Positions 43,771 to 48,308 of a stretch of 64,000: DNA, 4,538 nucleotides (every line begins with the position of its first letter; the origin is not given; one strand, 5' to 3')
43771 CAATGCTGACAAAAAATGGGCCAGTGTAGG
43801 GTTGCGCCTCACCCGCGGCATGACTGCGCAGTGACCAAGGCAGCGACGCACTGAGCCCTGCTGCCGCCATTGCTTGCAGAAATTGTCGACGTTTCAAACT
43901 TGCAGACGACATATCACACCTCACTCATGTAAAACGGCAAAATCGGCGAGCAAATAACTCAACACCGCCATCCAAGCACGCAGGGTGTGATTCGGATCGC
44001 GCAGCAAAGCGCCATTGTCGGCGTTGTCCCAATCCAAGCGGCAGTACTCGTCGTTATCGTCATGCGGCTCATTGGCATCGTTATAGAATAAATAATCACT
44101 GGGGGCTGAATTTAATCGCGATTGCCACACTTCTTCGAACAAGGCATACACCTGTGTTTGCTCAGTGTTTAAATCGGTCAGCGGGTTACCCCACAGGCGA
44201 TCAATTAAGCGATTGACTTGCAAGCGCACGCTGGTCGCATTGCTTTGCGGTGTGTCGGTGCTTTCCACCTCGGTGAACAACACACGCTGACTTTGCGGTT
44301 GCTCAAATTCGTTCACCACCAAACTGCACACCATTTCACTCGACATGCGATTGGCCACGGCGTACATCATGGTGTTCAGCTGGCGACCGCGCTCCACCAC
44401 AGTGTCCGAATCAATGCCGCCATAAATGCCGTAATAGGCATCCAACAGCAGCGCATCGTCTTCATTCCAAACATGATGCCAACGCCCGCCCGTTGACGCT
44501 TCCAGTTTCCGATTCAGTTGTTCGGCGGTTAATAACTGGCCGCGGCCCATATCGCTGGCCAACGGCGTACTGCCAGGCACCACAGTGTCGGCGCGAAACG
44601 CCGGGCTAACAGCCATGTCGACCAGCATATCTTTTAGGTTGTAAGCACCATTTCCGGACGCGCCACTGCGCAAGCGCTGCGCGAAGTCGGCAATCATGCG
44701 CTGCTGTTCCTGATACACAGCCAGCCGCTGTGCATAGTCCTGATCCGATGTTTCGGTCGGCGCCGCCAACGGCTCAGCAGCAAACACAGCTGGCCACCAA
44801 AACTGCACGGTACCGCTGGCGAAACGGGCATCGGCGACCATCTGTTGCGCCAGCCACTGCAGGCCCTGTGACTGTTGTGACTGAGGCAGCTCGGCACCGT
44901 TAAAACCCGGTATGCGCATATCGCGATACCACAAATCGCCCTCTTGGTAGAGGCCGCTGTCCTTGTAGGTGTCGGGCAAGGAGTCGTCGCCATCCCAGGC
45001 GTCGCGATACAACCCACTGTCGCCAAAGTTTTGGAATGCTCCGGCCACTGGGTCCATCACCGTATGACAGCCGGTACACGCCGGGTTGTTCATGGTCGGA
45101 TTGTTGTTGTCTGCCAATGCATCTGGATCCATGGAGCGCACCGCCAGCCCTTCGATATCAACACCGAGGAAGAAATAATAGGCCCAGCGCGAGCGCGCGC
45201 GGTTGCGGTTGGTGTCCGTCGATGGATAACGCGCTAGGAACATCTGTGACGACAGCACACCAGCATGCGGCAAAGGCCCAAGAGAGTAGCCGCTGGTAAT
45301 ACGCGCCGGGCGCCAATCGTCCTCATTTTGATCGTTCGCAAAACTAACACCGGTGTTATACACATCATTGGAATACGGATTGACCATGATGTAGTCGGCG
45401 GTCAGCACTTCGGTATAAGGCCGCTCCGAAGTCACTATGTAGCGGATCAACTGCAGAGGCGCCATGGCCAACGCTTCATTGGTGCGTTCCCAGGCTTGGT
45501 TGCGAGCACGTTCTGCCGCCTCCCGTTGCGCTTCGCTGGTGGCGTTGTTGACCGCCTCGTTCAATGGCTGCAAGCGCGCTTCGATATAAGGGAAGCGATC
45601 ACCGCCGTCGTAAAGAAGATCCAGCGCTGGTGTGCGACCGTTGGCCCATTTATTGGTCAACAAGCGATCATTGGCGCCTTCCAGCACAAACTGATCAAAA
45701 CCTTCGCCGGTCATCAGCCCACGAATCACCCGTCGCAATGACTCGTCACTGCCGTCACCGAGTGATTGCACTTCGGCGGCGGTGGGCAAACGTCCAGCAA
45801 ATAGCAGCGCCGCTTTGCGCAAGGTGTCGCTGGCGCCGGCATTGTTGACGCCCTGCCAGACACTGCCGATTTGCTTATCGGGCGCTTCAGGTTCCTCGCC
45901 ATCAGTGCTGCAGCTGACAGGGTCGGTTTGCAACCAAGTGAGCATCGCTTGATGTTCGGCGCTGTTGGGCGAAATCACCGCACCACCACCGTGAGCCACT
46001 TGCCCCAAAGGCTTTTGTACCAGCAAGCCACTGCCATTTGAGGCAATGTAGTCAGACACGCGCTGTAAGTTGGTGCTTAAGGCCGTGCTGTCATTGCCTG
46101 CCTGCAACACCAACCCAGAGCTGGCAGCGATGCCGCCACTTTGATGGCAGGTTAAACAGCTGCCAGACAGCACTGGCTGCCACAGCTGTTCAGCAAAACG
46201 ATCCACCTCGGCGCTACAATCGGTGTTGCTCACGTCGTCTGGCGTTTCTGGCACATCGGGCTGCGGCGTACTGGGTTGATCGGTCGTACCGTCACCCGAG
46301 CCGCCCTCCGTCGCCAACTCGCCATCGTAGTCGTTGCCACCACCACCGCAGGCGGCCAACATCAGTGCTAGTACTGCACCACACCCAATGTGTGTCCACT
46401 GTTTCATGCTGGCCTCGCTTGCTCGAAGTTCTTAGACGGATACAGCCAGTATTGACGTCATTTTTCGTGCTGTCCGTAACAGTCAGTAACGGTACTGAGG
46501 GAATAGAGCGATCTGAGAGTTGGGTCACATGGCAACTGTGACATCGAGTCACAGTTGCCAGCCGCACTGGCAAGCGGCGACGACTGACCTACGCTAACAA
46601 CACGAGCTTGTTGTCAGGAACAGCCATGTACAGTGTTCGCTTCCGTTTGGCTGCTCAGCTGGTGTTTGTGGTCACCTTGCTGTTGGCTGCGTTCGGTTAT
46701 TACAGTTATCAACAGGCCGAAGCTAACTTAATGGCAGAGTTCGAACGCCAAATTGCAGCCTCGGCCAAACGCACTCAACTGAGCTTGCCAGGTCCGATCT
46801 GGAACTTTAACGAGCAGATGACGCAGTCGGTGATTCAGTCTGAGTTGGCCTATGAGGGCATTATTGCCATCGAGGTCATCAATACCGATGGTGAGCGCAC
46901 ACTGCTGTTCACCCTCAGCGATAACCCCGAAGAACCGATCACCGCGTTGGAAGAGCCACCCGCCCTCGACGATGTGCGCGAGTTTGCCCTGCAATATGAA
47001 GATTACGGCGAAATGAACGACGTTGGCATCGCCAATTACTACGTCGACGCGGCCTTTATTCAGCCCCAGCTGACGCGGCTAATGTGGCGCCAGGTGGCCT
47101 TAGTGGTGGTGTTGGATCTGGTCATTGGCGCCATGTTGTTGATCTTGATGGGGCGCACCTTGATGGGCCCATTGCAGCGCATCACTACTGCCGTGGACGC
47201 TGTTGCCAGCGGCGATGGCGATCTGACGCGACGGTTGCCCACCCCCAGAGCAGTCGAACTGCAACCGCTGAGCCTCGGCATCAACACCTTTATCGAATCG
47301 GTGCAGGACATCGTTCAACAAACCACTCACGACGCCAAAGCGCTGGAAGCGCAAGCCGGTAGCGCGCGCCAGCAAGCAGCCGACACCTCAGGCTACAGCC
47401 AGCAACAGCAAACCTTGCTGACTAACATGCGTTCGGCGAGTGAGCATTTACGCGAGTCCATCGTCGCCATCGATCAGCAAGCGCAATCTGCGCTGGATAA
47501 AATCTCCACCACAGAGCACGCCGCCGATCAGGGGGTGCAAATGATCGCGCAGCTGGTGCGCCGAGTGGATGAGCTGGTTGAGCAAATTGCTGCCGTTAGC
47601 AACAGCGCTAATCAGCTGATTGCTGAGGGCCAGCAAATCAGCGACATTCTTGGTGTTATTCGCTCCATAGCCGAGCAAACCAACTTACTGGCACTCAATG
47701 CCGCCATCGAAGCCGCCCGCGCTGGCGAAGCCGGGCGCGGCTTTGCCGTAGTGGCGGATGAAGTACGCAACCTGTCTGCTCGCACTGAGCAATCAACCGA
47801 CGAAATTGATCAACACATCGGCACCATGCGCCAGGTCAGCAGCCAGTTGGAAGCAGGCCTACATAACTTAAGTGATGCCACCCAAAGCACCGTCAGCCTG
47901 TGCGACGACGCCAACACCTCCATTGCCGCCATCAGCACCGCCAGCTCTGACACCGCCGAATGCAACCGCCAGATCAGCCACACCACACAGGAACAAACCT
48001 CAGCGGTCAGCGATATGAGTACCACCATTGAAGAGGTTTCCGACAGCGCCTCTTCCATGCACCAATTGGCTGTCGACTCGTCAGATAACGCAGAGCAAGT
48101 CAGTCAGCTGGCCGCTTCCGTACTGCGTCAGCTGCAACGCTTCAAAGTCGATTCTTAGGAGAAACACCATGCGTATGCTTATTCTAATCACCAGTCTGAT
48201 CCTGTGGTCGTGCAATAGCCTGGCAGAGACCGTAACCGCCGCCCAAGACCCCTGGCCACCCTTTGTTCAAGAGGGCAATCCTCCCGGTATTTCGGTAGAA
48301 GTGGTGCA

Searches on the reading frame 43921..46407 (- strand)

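Call 7: search_protein_families(library=ncbifam, proteins=[window:43921-46407:-], max_evalue=0.00001)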
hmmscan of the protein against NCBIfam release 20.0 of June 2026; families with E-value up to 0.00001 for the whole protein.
window:43921-46407:- (828 aa): 0 families

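Call 18: search_protein_families(library=pfam, proteins=[window:43924-46407:-], max_evalue=0.01)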
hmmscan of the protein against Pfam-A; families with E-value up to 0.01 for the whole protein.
window:43924-46407:- (828 aa): 1 family
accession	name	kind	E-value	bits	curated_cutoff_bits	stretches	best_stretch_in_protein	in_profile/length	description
PF07627.16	PSCyt3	-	7.8e-08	33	27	1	382-469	2-96/98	Protein of unknown function (DUF1588)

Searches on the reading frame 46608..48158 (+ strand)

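Call 89: search_protein_families(library=pfam, proteins=[window:46608-48158:+], max_evalue=0.0001)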
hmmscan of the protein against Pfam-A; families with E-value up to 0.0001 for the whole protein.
window:46608-48158:+ (516 aa): 2 families
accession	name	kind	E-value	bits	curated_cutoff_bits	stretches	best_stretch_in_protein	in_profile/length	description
PF00015.26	MCPsignal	-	1.9e-37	129.2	34.6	1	319-479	17-170/172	Methyl-accepting chemotaxis protein (MCP) signalling domain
PF00672.30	HAMP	-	3.5e-10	40.5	25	1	180-233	1-52/53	HAMP domain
